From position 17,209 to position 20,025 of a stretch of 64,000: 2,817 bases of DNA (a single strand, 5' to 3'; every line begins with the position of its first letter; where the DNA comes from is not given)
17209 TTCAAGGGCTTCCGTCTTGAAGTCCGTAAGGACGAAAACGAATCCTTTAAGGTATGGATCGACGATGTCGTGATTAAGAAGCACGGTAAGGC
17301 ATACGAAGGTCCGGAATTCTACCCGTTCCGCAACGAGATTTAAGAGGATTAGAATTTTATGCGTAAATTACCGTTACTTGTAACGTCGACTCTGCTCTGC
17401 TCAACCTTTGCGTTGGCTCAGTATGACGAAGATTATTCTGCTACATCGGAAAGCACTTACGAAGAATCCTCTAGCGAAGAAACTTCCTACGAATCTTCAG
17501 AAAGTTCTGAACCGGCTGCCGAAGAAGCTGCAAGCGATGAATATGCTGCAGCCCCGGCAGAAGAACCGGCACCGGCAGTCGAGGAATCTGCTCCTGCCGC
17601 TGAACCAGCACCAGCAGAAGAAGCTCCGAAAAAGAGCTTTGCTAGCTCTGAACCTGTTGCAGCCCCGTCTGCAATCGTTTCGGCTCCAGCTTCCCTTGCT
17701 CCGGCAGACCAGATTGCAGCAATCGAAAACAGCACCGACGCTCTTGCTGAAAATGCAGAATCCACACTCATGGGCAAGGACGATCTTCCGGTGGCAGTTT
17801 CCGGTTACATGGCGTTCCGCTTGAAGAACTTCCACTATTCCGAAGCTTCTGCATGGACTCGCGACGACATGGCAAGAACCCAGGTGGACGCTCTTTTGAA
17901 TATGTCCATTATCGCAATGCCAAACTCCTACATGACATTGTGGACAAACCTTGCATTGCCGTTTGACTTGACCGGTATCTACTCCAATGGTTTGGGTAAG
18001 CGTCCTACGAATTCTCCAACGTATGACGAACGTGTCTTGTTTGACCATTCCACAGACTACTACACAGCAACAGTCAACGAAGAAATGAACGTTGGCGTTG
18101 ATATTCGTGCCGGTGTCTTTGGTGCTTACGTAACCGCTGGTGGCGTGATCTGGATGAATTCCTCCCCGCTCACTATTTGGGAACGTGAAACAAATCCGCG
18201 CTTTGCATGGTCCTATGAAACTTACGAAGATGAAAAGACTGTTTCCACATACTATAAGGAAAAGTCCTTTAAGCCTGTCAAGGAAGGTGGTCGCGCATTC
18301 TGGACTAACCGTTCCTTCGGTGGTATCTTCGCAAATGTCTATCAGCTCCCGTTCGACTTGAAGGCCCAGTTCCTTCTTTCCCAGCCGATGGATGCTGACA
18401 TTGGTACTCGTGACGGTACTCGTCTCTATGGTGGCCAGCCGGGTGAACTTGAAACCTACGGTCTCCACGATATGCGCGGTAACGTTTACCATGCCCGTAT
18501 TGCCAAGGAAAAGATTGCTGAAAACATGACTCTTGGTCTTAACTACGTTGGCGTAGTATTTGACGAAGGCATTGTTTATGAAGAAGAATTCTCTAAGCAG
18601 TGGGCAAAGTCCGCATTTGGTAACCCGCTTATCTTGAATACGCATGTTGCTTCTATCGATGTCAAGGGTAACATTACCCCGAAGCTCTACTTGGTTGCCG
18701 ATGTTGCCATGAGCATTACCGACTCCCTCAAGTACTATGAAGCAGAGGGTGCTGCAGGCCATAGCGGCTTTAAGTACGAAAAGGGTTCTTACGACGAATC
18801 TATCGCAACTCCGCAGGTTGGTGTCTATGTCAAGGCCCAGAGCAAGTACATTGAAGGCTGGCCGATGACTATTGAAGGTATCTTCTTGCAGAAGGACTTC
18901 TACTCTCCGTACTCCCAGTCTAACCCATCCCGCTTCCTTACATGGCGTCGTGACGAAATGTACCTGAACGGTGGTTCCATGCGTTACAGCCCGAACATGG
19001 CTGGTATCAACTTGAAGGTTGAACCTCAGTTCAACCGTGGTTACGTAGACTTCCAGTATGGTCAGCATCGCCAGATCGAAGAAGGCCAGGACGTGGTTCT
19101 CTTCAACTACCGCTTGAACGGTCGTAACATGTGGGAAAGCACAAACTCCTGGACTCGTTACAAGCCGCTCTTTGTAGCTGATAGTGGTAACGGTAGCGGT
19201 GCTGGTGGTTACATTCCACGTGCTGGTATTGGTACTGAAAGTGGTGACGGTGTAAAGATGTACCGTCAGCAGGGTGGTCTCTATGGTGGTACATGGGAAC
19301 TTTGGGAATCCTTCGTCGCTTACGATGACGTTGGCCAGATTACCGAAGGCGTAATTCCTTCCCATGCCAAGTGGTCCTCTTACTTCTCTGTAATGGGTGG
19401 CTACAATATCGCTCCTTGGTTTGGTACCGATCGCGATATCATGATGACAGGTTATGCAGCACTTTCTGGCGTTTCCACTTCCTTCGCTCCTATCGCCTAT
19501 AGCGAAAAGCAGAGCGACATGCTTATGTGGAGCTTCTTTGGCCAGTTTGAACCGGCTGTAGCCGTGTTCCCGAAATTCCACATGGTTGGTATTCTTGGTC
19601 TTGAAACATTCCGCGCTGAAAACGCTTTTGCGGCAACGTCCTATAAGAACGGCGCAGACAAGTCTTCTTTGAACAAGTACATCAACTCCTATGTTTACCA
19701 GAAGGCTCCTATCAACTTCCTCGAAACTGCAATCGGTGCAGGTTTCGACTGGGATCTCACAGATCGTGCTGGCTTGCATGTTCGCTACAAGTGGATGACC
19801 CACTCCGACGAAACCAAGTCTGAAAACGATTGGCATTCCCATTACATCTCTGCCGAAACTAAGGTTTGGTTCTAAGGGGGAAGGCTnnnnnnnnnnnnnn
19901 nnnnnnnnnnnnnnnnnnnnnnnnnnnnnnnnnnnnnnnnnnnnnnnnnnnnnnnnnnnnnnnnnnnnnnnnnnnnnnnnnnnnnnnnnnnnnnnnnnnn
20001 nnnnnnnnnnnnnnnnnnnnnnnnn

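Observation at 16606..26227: Six-gene operon of three giant beta-barrel proteins with CBM-like, lipoprotein and pseudo-GH18 partners, flanked by cellulases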

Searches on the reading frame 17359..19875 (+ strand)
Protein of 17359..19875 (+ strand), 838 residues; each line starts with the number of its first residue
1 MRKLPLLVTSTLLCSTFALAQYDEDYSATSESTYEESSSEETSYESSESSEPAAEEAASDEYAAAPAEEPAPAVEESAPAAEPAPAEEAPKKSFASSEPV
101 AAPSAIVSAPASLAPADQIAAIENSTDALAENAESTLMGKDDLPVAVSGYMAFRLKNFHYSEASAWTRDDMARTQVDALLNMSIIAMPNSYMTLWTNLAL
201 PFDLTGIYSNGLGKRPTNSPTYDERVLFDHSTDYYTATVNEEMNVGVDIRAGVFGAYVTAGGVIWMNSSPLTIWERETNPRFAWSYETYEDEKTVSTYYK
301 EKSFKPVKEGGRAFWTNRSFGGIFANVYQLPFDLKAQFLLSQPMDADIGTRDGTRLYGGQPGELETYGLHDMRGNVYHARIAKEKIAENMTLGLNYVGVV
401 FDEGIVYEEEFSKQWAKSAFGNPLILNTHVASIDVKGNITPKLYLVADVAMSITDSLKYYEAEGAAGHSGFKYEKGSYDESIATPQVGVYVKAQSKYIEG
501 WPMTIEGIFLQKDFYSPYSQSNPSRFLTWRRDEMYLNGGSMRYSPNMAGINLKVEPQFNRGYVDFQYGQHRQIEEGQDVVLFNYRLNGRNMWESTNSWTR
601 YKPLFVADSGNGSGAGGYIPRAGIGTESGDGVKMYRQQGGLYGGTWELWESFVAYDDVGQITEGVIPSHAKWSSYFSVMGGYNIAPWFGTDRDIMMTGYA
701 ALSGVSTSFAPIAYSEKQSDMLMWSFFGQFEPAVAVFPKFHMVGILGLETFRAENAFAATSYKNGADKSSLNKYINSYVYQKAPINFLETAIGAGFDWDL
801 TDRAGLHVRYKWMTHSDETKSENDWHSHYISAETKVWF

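Call 4: search_protein_families(library=pfam, proteins=[window:17359-19875:+], max_evalue=1)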
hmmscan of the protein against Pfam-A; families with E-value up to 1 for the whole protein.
window:17359-19875:+ (838 aa): 1 family
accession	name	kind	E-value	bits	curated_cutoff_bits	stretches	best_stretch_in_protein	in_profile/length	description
PF01389.23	OmpA_membrane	-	0.041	14.1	21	1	790-829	126-165/180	OmpA-like transmembrane domain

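Call 5: search_protein_families(library=ncbifam, proteins=[window:17359-19875:+], max_evalue=1)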
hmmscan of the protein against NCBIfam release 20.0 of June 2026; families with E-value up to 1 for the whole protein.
window:17359-19875:+ (838 aa): 0 families

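Call 13: find_homologous_proteins(query=window:17359-19875:+)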
Query window:17359-19875:+ (838 aa): 407 proteins with E <= 0.001 among 8000 candidates; the best 120 are listed.
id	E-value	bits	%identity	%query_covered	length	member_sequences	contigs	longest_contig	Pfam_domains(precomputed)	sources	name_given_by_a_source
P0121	0.0e+0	1925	100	100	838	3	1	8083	-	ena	-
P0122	0.0e+0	1611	84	100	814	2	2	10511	-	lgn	-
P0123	0.0e+0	1422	74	100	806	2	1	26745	-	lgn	-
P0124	0.0e+0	1339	76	89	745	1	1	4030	-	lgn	-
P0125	0.0e+0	1337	73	89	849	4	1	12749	-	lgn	-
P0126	0.0e+0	1334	67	100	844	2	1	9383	-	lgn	-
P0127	0.0e+0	1329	66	100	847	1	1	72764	-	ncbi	-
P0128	0.0e+0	1327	72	90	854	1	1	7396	-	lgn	-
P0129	0.0e+0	1311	68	100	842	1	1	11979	-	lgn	-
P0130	0.0e+0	1307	67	100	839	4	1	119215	-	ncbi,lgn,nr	ncbi:MAG: hypothetical protein MJZ05_07790 [Fibrobacter sp.]|nr:hypothetical protein [Fibrobacter sp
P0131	0.0e+0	1307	67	100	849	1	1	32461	-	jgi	-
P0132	0.0e+0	1306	68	100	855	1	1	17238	-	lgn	-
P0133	0.0e+0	1306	65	100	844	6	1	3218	-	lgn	-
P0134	0.0e+0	1304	67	100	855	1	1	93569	-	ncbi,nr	ncbi:MAG: hypothetical protein MJY98_02830 [Fibrobacter sp.]|nr:hypothetical protein [Fibrobacter sp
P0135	0.0e+0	1303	66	100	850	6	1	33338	-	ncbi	-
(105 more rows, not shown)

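Call 38: search_protein_representatives(protein=window:17359-19875:+)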
Query: 838 residues. Proteins with E-value up to 0.001 (for the whole library): 94; up to 1e-10: 74; up to 1e-30: 42. The best 94 are listed.
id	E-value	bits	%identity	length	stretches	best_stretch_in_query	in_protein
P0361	6.2e-233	792.1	53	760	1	106-838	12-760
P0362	2.6e-199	680.9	45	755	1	119-838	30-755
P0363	2.3e-185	634.8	54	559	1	263-838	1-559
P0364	5.4e-131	454.9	66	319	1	368-674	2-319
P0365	4.1e-106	372.6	33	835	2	65-758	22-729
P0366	1.3e-79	285.0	34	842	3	661-838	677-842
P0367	1.3e-77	278.4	65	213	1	105-293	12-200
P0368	5.0e-76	273.1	30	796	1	80-838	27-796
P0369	7.4e-76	272.5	30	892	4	116-452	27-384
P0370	7.9e-70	252.6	29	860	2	121-460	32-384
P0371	8.2e-70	252.5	32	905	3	647-837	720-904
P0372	1.1e-65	238.9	30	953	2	123-468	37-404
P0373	2.9e-64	234.2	54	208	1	636-838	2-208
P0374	2.6e-61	224.4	28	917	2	101-636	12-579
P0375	2.3e-58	214.6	33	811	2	108-601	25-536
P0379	1.5e-53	198.7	31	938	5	104-346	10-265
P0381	3.2e-50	187.7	27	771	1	128-838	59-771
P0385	1.2e-43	165.9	31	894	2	123-757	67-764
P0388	1.7e-41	158.8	28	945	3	662-838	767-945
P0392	1.0e-36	143.1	30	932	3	91-336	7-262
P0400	6.2e-31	123.9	28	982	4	116-396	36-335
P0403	1.3e-30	122.9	29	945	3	638-838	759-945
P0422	1.2e-16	76.6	27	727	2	540-829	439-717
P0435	3.2e-10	55.4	28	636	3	700-838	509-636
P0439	6.3e-09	51.1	30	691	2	692-838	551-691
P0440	2.4e-08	49.2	28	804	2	691-838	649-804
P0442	6.1e-08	47.9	27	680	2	689-838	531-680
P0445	2.4e-05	39.3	25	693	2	691-838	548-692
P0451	2.5e-04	35.9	25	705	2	692-838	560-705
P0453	4.2e-04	35.2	28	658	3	671-828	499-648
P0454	6.2e-04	34.6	27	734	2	690-838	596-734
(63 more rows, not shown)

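Call 42: search_solved_structures(query=A2, max_evalue=10)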
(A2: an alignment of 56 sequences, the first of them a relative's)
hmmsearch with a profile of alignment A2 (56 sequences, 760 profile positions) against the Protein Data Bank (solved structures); distinct sequences matched with E-value up to 10: 0.

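Call 43: search_protein_families(library=pfam, alignment_id=A2, max_evalue=0.01)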
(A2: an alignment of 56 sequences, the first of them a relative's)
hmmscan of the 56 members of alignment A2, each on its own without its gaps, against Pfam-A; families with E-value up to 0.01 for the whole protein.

A. member 1, P0121 (838 aa): 0 families

B. families by the number of members that match (of 56 scanned): 4 families
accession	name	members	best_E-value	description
PF11383.14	DUF3187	2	0.0031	Protein of unknown function (DUF3187)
PF13505.12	OMP_b-brl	2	0.0048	Outer membrane protein beta-barrel domain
PF01389.23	OmpA_membrane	2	0.006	OmpA-like transmembrane domain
PF02018.23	CBM_4_9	1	1.6e-10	Carbohydrate binding domain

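Call 45: find_encoding_contigs(protein=P0368, flank=10000, max_places=2)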
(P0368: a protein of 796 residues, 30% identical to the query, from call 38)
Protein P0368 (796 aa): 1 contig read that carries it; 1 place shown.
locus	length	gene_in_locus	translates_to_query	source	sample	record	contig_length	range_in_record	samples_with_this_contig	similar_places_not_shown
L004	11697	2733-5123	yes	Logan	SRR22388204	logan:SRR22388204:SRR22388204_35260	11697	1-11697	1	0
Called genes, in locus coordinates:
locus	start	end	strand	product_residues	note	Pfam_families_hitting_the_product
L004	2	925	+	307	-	?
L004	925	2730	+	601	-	PF00704:Glyco_hydro_18, PF21582:CBM30 (weak)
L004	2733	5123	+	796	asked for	-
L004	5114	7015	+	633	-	-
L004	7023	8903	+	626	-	-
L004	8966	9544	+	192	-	PF00027:cNMP_binding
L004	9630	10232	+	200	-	-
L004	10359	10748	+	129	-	PF14552:Tautomerase_2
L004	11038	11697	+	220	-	?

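Call 46: find_related_loci(query=window:17359-19875:+, collection=genome_contigs, flank=10000)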
Query window:17359-19875:+ (838 aa) in genome_contigs; peptide patterns used: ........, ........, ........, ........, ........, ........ (x = any residue, [..] = any of these).
103 stretches matched a pattern; 50 encode a relative of the query (tblastn E <= 1e-3); 50 distinct loci.
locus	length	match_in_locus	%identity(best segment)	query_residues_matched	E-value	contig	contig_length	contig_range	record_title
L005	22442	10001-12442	84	1-838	0e+0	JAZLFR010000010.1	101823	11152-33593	MAG: Fibrobacteraceae bacterium isolate T1900045002_TA20190064.MAGScoT_cleanbin_000015 SGB_4315_k141_835941, whole genom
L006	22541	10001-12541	66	1-838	0e+0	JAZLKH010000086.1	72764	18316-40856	MAG: Fibrobacter sp. isolate T1900044959_TA20190016.MAGScoT_cleanbin_000089 SGB_3918_k141_1312301, whole genome shotgun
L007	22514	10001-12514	67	1-838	0e+0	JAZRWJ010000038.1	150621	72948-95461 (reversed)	MAG: Fibrobacter sp. isolate T1900044952_TA20190005.MAGScoT_cleanbin_000013 SGB_3701_k141_1362659, whole genome shotgun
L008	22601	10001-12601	65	1-838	0e+0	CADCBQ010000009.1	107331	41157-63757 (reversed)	MAG: Fibrobacter succinogenes isolate RUG14497 genome assembly, contig: RUG14497_asm_9, whole genome shotgun sequence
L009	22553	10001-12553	65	1-838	0e+0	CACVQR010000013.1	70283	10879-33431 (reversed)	MAG: Fibrobacter succinogenes isolate RUG10152 genome assembly, contig: RUG10152_asm_13, whole genome shotgun sequence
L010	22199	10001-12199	72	104-838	0e+0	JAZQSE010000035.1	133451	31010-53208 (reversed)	MAG: Fibrobacteraceae bacterium isolate T1900045213_TC20190209.MAGScoT_cleanbin_000003 SGB_5353_k141_2598236, whole geno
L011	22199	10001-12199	72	104-838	0e+0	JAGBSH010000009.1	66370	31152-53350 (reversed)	MAG: Fibrobacteraceae bacterium isolate RGIG9401 Yak_Cecum-1__c292438, whole genome shotgun sequence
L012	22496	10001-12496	65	1-838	0e+0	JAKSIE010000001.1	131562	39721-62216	MAG: Fibrobacter sp. isolate Horse_feces13 MAG013_1, whole genome shotgun sequence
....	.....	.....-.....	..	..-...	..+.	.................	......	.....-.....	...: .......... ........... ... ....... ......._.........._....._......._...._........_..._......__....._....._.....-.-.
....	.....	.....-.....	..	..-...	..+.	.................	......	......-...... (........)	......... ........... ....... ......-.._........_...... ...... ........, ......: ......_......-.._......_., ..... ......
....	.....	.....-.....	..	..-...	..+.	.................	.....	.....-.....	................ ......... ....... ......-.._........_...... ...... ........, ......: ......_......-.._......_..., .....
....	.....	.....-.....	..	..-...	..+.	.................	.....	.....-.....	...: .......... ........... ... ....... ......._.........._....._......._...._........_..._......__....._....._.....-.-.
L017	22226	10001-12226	70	92-838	0e+0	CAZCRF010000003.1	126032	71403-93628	MAG TPA_asm: uncultured Fibrobacter sp. isolate SRP225648_co1_158 genome assembly, contig: NODE_131_length_126032_cov_17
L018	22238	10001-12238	69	88-838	0e+0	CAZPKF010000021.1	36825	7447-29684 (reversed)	MAG TPA_asm: uncultured Fibrobacter sp. isolate SRP350583_co3_351 genome assembly, contig: NODE_1074_length_36825_cov_20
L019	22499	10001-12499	67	1-838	0e+0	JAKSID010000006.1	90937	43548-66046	MAG: Fibrobacter sp. isolate Horse_feces12 MAG012_6, whole genome shotgun sequence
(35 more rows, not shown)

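Call 50: predict_structure(alignment_id=A2)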
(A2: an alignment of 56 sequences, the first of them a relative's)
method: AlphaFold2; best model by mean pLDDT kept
length: 838 residues; sequences in the alignment: 56
mean_pLDDT: 73.4   pTM: 0.74
mean pLDDT of the five models: 73.4, 73.1, 72.5, 72.1, 71.6
residues with pLDDT >= 90: 332; 70-90: 206; 50-70: 89; < 50: 211
segments of 3 or more residues with pLDDT < 50: 1-113, 128-141, 207-239, 307-316, 347-371, 417-419, 526-528, 626-635
pLDDT, mean of each block of 10 residues (from residue 1): 42 43 33 31 30 27 30 35 35 34 31 58 55 39 78 91 83 82 90 88 58 44 35 43 85 90 84 79 75 84 57 51 93 95 57 30 32 81 93 96 77 55 82 96 95 91 69 85 95 86 94 88 59 87 91 90 94 95 93 78 72 70 63 57 82 93 91 95 93 92 95 82 96 93 97 93 63 70 97 96 93 97 95 93
secondary structure, 60 per line:
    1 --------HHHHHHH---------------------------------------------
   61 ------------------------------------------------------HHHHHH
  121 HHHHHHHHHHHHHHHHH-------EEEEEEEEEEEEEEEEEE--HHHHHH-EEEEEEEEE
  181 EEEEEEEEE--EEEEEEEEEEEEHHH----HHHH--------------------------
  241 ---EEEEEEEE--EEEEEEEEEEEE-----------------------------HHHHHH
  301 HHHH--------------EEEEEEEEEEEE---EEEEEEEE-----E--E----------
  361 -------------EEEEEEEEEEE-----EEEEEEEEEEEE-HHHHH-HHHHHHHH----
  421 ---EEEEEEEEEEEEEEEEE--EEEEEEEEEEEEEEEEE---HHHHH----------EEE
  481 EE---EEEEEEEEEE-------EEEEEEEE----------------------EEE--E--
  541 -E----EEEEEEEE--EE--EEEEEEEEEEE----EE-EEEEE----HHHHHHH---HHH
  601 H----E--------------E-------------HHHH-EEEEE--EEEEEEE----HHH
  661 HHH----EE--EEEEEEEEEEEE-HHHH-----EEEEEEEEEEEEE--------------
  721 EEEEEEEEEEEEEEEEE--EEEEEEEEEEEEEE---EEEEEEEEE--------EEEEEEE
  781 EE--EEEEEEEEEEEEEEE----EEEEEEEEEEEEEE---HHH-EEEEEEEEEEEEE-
elements in order (helices of 4 or more, strands of 3 or more residues): H9-15 H115-137 E145-162 H165-170 E172-189 E192-203 H211-214 E244-251 E254-265 H295-304 E319-330 E334-341 E374-384 E390-401 H403-407 H409-416 E424-440 E443-459 H463-467 E478-482 E486-495 E503-510 E533-535 E547-554 E561-571 E579-583 H588-594 H598-601 H635-638 E640-644 E647-653 H658-663 E672-683 H685-688 E694-706 E721-737 E740-753 E757-765 E774-782 E785-799 E804-817 E825-837

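Call 55: fold_search(model_id=the predicted structure, library=pdb)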
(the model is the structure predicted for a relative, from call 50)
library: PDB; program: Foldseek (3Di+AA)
matches with E <= 10: 815; with E <= 0.001: 366
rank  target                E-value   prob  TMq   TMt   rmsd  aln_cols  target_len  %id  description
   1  4rdr                  4.1e-09  1.00  0.30  0.35  18.6       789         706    8  Structure of the bacterial Zn-transporter ZnuD from Neisseria meningitidis (locked conformation bound to zinc and cadmiu (released 2015-08-19)
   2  5fr8_A                4.5e-09  1.00  0.29  0.33  14.5       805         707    9  Crystal structure of the siderophore receptor PirA from Acinetobacter baumannii (released 2016-05-11)
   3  7zgx_A                4.7e-09  1.00  0.15  0.14  24.5      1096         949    8  S-layer Deinoxanthin Binding Complex, C1 symmetry (released 2022-07-13)
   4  8agd_A                1.0e-08  1.00  0.16  0.13  23.6      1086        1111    8  Full SDBC and SOD assembly (released 2023-04-12)
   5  2hdf                  1.4e-08  1.00  0.27  0.35  17.1       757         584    6  Crystal structure of the Colicin I receptor Cir from E.coli (released 2007-05-08)
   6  4aip_B                2.3e-08  1.00  0.30  0.35  15.5       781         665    8  The FrpB iron transporter from Neisseria meningitidis (F3-3 variant) (released 2013-01-23)
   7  4aip_A                3.5e-08  1.00  0.29  0.35  15.3       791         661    8  The FrpB iron transporter from Neisseria meningitidis (F3-3 variant) (released 2013-01-23)
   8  4aip_C                7.4e-08  1.00  0.23  0.27  16.9       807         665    7  The FrpB iron transporter from Neisseria meningitidis (F3-3 variant) (released 2013-01-23)
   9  8pz4                  8.7e-08  1.00  0.26  0.41  19.3       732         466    7  Structure of alginate transporter, AlgE, solved at wavelength 2.755 A (released 2023-10-25)
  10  4rdt_B                1.0e-07  1.00  0.26  0.33  16.8       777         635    9  Structure of the bacterial Zn-transporter ZnuD from Neisseria meningitidis (flexible conformation bound to a zinc ion) (released 2015-08-19)
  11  4rdt_A                1.1e-07  1.00  0.27  0.33  16.8       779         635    8  Structure of the bacterial Zn-transporter ZnuD from Neisseria meningitidis (flexible conformation bound to a zinc ion) (released 2015-08-19)
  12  3rfz_B                1.1e-07  1.00  0.22  0.23  20.7       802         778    8  Crystal structure of the FimD usher bound to its cognate FimC:FimH substrate (released 2011-06-01)
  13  5ldt_A                1.5e-07  1.00  0.24  0.41  13.4       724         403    6  Crystal Structures of MOMP from Campylobacter jejuni (released 2016-10-26)
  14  2hdi_A                1.9e-07  1.00  0.26  0.33  17.7       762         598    6  Crystal structure of the Colicin I receptor Cir from E.coli in complex with receptor binding domain of Colicin Ia. (released 2007-05-08)
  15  5nc4                  1.9e-07  1.00  0.25  0.28  16.6       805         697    7  Crystal structure of the ferric enterobactin receptor (PfeA) in complex with protochelin from Pseudomonas aeruginosa (released 2018-03-21)
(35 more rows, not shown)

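Call 61: search_protein_families(library=pfam, proteins=[P0400, P0372, P0388, P0403, P0379, P0392, P0374, P0371, P0385, P0369], max_evalue=0.01)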
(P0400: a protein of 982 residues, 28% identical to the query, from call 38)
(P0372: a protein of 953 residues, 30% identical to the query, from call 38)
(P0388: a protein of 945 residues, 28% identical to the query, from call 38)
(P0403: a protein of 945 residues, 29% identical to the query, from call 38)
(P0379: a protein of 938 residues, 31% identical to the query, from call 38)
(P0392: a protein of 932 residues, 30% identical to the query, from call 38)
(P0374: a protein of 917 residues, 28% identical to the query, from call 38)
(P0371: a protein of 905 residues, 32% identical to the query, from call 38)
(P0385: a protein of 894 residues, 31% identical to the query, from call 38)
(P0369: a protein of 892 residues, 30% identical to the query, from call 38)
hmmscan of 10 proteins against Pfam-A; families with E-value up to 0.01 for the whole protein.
P0400 (982 aa): 0 families

P0372 (953 aa): 0 families

P0388 (945 aa): 0 families

P0403 (945 aa): 0 families

P0379 (938 aa): 1 family
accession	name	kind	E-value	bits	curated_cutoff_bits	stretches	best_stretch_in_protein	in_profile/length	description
PF11383.14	DUF3187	-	0.0044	16.7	24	1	840-883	72-115/320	Protein of unknown function (DUF3187)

P0392 (932 aa): 0 families

P0374 (917 aa): 0 families

P0371 (905 aa): 1 family
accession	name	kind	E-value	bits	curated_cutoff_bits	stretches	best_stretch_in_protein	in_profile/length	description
PF01389.23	OmpA_membrane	-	0.0061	16.8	21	0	809-891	87-160/180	OmpA-like transmembrane domain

P0385 (894 aa): 0 families

P0369 (892 aa): 1 family
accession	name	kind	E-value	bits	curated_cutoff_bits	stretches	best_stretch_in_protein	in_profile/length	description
PF11383.14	DUF3187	-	0.0031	17.2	24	1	766-809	69-112/320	Protein of unknown function (DUF3187)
